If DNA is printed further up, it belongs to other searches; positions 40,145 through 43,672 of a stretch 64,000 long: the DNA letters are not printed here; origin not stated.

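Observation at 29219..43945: Three tandem Rhs paralogues with Sec signal + BNR/Asp-box propeller N-termini instead of PAAR/T6SS or other trafficking domains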

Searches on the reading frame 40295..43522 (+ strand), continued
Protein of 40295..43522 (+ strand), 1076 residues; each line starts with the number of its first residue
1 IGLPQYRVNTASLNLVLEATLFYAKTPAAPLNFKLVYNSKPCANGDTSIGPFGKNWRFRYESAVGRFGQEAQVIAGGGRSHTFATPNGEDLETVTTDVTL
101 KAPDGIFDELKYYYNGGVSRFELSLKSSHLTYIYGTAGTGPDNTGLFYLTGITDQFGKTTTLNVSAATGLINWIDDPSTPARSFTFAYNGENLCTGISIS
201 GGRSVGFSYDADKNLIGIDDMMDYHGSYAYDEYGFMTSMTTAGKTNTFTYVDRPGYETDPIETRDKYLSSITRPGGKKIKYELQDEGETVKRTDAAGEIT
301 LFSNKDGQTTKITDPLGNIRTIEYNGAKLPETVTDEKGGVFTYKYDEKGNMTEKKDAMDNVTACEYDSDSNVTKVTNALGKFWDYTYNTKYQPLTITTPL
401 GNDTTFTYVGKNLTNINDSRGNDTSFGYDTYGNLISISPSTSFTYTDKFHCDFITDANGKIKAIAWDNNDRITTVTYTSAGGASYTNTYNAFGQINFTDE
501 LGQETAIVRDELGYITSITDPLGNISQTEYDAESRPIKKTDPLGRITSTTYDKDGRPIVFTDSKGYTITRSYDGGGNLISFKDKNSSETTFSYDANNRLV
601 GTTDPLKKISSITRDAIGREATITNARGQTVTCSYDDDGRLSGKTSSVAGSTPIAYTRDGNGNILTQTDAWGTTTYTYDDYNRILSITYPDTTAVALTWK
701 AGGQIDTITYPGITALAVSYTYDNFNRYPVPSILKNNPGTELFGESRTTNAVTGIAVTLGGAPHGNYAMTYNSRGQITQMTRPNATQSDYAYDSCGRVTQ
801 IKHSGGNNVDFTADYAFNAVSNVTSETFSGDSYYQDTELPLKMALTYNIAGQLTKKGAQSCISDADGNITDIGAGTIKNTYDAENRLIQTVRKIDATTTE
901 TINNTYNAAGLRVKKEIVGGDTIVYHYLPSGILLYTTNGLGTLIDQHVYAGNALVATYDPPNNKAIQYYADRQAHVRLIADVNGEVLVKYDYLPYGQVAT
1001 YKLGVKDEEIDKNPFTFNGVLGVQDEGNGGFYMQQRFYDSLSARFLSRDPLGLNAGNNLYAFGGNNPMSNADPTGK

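Call 96: find_encoding_contigs(protein=P0210, flank=6000, max_places=1)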
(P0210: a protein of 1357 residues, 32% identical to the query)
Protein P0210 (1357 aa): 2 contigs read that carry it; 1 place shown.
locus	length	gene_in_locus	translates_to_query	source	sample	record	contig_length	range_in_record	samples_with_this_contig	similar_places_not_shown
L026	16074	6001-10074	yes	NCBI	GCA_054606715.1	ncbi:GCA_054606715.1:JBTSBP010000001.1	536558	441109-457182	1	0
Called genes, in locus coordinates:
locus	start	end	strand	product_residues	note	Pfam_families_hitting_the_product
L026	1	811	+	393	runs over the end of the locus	PF25917:BSH_RND, PF25876:HH_MFP_RND, PF25944:Beta-barrel_RND, PF25967:RND-MFP_C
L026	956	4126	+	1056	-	PF00873:ACR_tran, PF03176:MMPL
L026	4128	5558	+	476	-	PF02321:OEP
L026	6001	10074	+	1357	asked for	PF20148:DUF6531 (weak), PF05593:RHS_repeat (weak), PF25023:TEN_YD-shell (weak), PF05593:RHS_repeat, PF05593:RHS_repeat, PF25023:TEN_YD-shell, PF25023:TEN_YD-shell, PF05593:RHS_repeat, +3 more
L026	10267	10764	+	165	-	PF05593:RHS_repeat (faint), PF00041:fn3 (weak)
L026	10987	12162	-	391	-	PF00270:DEAD, PF04851:ResIII (weak), PF00271:Helicase_C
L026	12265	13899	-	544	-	PF00005:ABC_tran, PF02463:SMC_N (faint), PF13304:AAA_21 (faint), PF12848:ABC_tran_Xtn, PF00005:ABC_tran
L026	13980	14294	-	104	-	-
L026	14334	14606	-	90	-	PF00076:RRM_1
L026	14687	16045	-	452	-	PF00270:DEAD, PF04851:ResIII, PF00271:Helicase_C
